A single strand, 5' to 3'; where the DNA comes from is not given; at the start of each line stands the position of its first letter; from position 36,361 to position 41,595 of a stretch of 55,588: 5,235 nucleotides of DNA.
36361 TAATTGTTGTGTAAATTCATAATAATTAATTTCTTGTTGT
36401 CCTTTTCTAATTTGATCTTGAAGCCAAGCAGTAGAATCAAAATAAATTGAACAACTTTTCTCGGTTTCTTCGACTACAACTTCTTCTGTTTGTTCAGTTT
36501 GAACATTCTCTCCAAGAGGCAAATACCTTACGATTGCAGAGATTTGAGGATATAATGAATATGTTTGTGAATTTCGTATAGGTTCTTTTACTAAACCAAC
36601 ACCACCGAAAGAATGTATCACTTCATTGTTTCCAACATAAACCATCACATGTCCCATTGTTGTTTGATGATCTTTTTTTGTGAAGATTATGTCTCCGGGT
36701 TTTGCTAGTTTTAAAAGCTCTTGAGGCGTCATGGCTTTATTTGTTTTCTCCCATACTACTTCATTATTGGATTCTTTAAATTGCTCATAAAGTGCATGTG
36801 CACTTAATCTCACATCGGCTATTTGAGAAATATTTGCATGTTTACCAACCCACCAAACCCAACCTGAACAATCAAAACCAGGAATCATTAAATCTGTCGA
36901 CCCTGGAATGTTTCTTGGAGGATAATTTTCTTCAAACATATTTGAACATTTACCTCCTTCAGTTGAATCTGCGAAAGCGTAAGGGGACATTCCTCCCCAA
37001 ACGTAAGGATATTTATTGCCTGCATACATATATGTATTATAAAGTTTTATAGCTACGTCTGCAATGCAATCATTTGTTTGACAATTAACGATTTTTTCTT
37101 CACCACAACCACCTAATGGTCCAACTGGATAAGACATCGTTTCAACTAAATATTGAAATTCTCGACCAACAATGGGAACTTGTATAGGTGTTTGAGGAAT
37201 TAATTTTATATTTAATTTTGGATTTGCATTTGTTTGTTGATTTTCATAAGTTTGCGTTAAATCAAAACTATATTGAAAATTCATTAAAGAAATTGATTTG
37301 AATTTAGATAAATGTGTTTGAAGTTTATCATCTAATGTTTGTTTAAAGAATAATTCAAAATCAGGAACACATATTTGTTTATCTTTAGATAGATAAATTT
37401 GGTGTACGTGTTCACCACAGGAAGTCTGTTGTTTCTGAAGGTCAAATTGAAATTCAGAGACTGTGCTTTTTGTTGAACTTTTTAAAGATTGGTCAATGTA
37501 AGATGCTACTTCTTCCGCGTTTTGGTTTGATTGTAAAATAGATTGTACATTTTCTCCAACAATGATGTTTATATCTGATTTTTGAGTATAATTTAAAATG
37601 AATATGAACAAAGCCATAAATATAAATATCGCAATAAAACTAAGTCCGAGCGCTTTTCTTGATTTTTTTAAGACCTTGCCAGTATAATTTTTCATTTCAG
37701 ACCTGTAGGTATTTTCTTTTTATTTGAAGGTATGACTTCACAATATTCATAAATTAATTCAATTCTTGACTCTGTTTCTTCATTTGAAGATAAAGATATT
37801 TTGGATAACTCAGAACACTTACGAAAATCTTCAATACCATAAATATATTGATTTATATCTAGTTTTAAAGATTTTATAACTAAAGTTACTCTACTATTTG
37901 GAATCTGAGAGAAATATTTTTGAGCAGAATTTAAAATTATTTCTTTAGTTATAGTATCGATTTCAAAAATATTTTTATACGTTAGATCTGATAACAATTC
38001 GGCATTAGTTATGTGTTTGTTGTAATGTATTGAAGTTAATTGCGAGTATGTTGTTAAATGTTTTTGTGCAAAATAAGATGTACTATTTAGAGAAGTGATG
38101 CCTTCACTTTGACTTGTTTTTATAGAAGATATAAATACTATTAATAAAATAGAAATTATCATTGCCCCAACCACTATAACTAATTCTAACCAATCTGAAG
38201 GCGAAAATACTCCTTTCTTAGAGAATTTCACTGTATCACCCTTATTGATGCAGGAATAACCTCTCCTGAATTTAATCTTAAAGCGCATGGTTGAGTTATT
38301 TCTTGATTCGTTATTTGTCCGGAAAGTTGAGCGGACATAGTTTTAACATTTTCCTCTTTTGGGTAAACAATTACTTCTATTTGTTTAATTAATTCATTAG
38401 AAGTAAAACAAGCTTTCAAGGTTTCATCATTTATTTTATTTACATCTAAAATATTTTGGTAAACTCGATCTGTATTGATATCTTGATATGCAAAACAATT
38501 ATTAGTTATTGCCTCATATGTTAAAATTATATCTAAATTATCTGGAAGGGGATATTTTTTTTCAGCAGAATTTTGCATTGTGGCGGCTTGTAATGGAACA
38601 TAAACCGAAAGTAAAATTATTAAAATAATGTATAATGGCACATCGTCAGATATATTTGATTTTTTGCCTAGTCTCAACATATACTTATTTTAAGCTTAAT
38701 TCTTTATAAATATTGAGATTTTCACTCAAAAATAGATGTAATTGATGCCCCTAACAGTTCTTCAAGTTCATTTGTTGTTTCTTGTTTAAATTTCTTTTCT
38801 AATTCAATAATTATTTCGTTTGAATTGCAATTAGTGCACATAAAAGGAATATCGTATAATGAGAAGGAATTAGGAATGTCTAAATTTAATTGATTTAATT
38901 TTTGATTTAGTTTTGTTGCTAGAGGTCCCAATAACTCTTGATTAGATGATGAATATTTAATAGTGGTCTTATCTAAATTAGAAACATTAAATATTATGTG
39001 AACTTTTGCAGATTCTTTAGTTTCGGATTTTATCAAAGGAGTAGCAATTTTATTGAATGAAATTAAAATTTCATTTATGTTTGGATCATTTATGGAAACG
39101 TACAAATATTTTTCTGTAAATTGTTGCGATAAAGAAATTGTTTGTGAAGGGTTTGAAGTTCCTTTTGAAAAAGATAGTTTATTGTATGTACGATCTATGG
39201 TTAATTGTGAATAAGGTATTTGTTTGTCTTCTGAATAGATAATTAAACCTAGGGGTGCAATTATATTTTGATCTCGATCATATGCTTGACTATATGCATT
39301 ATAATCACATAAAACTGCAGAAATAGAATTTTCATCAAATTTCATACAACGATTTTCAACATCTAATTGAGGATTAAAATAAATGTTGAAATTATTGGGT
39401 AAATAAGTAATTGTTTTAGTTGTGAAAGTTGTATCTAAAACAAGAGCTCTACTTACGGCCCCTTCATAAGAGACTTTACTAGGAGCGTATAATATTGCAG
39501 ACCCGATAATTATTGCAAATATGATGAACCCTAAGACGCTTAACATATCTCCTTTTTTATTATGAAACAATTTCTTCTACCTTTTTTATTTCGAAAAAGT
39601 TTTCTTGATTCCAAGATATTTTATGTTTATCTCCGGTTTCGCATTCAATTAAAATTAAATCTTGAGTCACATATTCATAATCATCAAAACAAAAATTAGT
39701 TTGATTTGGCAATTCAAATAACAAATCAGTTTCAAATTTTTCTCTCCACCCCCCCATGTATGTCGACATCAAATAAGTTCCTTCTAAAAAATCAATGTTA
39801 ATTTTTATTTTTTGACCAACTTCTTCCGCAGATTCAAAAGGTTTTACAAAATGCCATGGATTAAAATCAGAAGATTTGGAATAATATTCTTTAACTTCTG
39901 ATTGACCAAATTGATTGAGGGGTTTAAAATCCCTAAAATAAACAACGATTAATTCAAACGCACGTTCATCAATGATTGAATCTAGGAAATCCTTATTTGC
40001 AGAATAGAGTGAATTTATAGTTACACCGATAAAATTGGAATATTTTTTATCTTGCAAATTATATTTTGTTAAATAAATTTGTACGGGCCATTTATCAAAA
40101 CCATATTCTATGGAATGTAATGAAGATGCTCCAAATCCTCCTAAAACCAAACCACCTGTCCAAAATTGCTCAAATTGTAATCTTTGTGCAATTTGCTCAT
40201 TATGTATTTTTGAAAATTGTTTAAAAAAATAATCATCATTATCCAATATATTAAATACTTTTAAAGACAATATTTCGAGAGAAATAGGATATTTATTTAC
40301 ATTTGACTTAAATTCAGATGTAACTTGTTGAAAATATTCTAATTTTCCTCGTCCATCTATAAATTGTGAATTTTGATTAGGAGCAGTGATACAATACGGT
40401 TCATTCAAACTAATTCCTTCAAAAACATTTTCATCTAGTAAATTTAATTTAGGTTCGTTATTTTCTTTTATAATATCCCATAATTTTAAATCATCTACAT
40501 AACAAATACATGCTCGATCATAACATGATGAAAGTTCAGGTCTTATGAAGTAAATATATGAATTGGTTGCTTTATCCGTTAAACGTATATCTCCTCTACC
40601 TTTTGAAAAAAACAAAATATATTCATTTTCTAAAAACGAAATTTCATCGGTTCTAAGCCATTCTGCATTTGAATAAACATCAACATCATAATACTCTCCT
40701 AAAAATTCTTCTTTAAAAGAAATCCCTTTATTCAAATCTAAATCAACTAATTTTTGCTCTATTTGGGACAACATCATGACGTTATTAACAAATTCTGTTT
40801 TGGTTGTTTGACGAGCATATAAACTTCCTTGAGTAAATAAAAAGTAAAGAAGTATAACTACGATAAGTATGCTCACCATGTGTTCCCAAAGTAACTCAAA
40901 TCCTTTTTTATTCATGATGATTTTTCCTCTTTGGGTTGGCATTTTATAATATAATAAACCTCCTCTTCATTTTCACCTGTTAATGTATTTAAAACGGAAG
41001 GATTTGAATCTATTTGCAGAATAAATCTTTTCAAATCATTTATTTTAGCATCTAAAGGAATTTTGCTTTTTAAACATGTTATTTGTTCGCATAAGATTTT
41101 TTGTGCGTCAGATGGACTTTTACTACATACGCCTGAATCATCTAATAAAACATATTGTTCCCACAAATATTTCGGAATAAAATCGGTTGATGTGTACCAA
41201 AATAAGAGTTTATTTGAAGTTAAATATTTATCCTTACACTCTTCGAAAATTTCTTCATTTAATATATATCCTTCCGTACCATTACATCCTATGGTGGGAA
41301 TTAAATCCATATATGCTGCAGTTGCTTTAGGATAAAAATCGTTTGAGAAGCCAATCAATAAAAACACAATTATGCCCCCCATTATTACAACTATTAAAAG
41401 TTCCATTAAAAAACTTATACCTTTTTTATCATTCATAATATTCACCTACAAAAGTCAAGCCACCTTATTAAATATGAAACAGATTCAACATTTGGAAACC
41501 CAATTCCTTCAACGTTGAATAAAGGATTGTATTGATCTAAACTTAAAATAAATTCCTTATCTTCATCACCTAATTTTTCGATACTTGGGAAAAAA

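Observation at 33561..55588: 22-kb co-directional operon in which 15 of at least 19 proteins carry type IV-pilin-like (class III) N-termini, alongside giant Cys-rich surface proteins and a murein hydrolase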

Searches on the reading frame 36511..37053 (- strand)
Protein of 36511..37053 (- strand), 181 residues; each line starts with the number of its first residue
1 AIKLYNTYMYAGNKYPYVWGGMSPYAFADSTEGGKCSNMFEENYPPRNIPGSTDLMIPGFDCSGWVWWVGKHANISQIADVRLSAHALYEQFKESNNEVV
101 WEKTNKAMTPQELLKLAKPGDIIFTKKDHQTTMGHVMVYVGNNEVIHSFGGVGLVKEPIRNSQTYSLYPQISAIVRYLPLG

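Call 96: search_solved_structures(query=window:36511-37053:-, max_evalue=1, show_alignments=2)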
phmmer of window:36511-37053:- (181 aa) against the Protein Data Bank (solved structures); distinct sequences matched with E-value up to 1: 17.
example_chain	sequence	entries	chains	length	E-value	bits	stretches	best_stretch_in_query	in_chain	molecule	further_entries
8i2d_A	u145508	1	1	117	0.00039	23.3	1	118-162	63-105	Probable peptidoglycan endopeptidase LytE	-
8i2f_B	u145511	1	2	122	0.0005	22.9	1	117-162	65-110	Probable peptidoglycan endopeptidase LytE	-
6biq_A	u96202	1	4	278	0.00097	22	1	117-176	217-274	Clan CA, family C40, NlpC/P60 superfamily cysteine peptidase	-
9ubf_A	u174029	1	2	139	0.0051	19.6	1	114-154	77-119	Cell wall hydrolase Tn916-like,CTn7-Orf16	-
8i2e_B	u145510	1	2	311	0.0059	19.4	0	118-162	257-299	Probable peptidoglycan endopeptidase LytE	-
7cfl_A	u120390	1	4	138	0.0073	19.1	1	118-159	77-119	Putative cell wall hydrolase phosphatase-associated protein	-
4hpe_A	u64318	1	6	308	0.029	17.1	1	114-154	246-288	Putative cell wall hydrolase Tn916-like,CTn1-Orf17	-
6bim_A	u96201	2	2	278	0.032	17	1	118-156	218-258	Clan CA, family C40, NlpC/P60 superfamily cysteine peptidase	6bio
2k1g_A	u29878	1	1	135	0.24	14.2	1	118-157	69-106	Lipoprotein spr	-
3npf_A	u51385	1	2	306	0.27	14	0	118-156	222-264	putative dipeptidyl-peptidase VI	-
4fdy_A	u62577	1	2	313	0.37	13.6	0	113-153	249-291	Similar to lipoprotein, NLP/P60 family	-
3h41_A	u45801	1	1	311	0.38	13.5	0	118-151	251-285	NLP/P60 family protein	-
8xud_I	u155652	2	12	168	0.4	13.4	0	118-157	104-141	Murein DD-endopeptidase MepS/Murein LD-carboxypeptidase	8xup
23tz_A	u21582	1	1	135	0.44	13.3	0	117-154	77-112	Peptidoglycan DL-endopeptidase CwlO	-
8wt3_A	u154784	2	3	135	0.44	13.3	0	117-154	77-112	Peptidoglycan DL-endopeptidase CwlO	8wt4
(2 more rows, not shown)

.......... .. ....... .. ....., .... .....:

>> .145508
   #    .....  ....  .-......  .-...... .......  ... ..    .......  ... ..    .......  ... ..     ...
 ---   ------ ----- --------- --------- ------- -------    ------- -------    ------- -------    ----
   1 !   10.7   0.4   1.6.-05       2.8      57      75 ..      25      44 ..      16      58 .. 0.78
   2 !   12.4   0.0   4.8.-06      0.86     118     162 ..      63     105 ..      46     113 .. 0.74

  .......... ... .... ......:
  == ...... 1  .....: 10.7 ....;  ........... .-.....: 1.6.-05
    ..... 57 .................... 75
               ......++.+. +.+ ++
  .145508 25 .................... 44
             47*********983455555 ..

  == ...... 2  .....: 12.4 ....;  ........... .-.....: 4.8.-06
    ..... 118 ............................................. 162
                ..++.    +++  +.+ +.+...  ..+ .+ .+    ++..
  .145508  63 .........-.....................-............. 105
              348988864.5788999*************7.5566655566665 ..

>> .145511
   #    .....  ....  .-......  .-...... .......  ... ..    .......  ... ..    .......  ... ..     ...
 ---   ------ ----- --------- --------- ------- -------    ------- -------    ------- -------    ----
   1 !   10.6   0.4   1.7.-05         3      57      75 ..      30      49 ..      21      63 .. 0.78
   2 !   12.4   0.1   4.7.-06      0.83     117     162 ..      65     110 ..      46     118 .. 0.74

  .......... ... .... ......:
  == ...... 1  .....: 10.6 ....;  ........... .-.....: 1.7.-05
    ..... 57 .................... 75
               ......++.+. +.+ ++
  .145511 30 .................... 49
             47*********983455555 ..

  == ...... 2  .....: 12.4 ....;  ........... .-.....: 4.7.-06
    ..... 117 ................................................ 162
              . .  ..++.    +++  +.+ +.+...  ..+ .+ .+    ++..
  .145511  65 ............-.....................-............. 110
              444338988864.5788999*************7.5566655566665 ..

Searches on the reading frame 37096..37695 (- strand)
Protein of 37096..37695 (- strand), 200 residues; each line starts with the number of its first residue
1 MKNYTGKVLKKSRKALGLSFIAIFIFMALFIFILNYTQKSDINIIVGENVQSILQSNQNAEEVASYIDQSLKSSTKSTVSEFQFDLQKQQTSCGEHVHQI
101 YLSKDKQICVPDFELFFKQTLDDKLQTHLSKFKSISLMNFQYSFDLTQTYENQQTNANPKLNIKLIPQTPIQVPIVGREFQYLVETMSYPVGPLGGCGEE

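Call 81: predict_structure(alignment_id=A5)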
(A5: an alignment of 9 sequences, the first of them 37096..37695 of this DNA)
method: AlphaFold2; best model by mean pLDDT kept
length: 200 residues; sequences in the alignment: 9
mean_pLDDT: 71.6   pTM: 0.59
mean pLDDT of the five models: 71.6, 69.3, 69.2, 68.5, 64.6
residues with pLDDT >= 90: 13; 70-90: 102; 50-70: 70; < 50: 15
segments of 3 or more residues with pLDDT < 50: 1-3, 96-99
pLDDT, mean of each block of 10 residues (from residue 1): 48 61 84 67 53 79 87 88 73 51 60 78 90 80 85 72 83 60 76 55
secondary structure, 60 per line:
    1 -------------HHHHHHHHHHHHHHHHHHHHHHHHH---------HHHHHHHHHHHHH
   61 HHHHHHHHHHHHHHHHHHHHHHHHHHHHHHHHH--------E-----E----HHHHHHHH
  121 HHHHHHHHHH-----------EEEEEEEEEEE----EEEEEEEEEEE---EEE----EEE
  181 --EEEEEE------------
elements in order: H14-38 H48-93 H113-130 E142-152 E157-167 E171-173 E178-180 E183-188

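Call 83: fold_search(model_id=the predicted structure, library=pdb)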
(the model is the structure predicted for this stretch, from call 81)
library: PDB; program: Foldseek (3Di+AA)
matches with E <= 10: 119; with E <= 0.001: 0
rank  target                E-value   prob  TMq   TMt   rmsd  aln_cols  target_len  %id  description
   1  8f2r_C                3.3e-01  0.12  0.16  0.16  18.6        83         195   14  Human CCC complex (released 2023-05-24)
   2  8p0w_H                5.7e-01  0.08  0.16  0.17  18.2       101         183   15  Structure of the human Commander complex COMMD ring (released 2024-03-20)
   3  8f2r_D                6.4e-01  0.09  0.15  0.15  15.8        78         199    6  Human CCC complex (released 2023-05-24)
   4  8f2r_G                7.2e-01  0.10  0.16  0.16  15.4        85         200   12  Human CCC complex (released 2023-05-24)
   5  8f2r_H                7.2e-01  0.08  0.16  0.17  17.9       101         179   15  Human CCC complex (released 2023-05-24)
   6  4xpu_A                7.6e-01  0.13  0.15  0.14   5.7        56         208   11  The crystal structure of EndoV from E.coli (released 2015-08-19)
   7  8f2r_J                9.7e-01  0.08  0.16  0.16  15.3        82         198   13  Human CCC complex (released 2023-05-24)
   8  8p0w_J                1.1e+00  0.09  0.17  0.17  15.1        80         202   12  Structure of the human Commander complex COMMD ring (released 2024-03-20)
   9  8w5r_A                1.2e+00  0.11  0.15  0.20   7.8        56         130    7  Cryo-EM structure of Qb-Ab53 (released 2025-02-26)
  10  8esd_T                1.2e+00  0.07  0.16  0.17  13.3        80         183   10  Crystal structure of COMMD7-COMMD9-COMMD5-COMMD10 tetramer (released 2023-05-24)
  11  8p0w_A                1.3e+00  0.07  0.14  0.15  14.4        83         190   11  Structure of the human Commander complex COMMD ring (released 2024-03-20)
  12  8f2r_B                1.4e+00  0.05  0.14  0.14  18.4        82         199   17  Human CCC complex (released 2023-05-24)
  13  6rku_B                1.5e+00  0.10  0.18  0.10  14.3       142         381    7  E. coli DNA Gyrase - DNA binding and cleavage domain in State 1 (released 2019-11-06)
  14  9har_AA               1.7e+00  0.08  0.17  0.22   6.5        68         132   10  pT=3 virus-like particle of ssRNA phage ESE017 coat protein (released 2024-11-13)
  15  8esd_N                1.7e+00  0.08  0.17  0.18  18.0        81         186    9  Crystal structure of COMMD7-COMMD9-COMMD5-COMMD10 tetramer (released 2023-05-24)
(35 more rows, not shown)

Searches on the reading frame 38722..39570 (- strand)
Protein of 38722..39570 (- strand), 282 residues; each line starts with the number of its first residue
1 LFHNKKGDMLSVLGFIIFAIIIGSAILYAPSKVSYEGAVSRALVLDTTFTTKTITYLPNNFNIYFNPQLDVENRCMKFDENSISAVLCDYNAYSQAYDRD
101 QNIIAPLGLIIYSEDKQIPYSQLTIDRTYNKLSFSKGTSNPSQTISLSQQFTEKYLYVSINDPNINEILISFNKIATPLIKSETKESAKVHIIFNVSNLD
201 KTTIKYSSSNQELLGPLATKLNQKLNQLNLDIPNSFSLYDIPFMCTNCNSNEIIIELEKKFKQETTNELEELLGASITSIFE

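Call 8: search_protein_families(library=pfam, max_evalue=0.01, proteins=[window:38722-39570:-])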
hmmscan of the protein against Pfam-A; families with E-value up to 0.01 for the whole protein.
window:38722-39570:- (282 aa): 1 family
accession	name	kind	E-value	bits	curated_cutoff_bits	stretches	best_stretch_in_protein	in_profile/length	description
PF22516.1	PreP_C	-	0.0093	16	27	0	154-231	64-142/173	PreP C-terminal domain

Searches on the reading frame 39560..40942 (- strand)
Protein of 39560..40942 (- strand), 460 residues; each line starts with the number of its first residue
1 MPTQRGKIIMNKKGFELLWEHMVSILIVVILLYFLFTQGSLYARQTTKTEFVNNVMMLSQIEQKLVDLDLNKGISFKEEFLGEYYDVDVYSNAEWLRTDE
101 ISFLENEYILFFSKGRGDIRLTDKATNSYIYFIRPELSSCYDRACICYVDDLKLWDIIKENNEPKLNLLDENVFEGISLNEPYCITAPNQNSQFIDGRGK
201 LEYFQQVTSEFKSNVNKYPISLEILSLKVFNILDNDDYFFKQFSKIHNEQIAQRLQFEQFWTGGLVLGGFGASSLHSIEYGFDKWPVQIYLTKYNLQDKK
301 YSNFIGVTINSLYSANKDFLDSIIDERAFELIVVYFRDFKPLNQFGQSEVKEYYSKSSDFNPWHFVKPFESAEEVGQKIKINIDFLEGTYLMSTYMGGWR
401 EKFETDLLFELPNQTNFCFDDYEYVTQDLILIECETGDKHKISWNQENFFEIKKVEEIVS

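Call 8: search_protein_families(library=pfam, max_evalue=0.01, proteins=[window:39560-40942:-])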
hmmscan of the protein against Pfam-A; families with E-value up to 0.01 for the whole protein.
window:39560-40942:- (460 aa): 0 families

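Call 14: find_encoding_contigs(protein=window:39560-40942:-, flank=10000, max_places=6)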
Protein window:39560-40942:- (460 aa): no gene with exactly this product is on record in the collection.

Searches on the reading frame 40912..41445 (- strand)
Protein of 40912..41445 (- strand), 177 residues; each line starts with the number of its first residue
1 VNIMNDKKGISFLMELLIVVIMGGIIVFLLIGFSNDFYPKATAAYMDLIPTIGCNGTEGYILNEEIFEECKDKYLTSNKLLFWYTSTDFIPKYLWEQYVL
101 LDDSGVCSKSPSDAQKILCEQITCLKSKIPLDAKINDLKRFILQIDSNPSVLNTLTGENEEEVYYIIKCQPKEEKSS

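Call 8: search_protein_families(library=pfam, max_evalue=0.01, proteins=[window:40912-41445:-])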
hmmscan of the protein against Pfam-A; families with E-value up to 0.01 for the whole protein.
window:40912-41445:- (177 aa): 1 family
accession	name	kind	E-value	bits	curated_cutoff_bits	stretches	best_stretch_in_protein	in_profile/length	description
PF18253.6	HipN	-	0.0015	18.7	23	1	133-154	3-24/42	Hsp70-interacting protein N N-terminal domain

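Call 40: search_protein_families(library=pfam, max_evalue=10, proteins=[window:40912-41445:-])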
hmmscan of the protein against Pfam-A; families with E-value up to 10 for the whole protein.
window:40912-41445:- (177 aa): 3 families
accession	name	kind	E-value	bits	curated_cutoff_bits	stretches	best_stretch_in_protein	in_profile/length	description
PF18253.6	HipN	-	0.0015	18.7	23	1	133-154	3-24/42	Hsp70-interacting protein N N-terminal domain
PF11391.13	DUF2798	-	0.014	15.9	23.5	1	12-44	1-33/59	Protein of unknown function (DUF2798)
PF11204.13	DUF2985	-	0.13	12.7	22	1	9-38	8-37/78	Protein of unknown function (DUF2985)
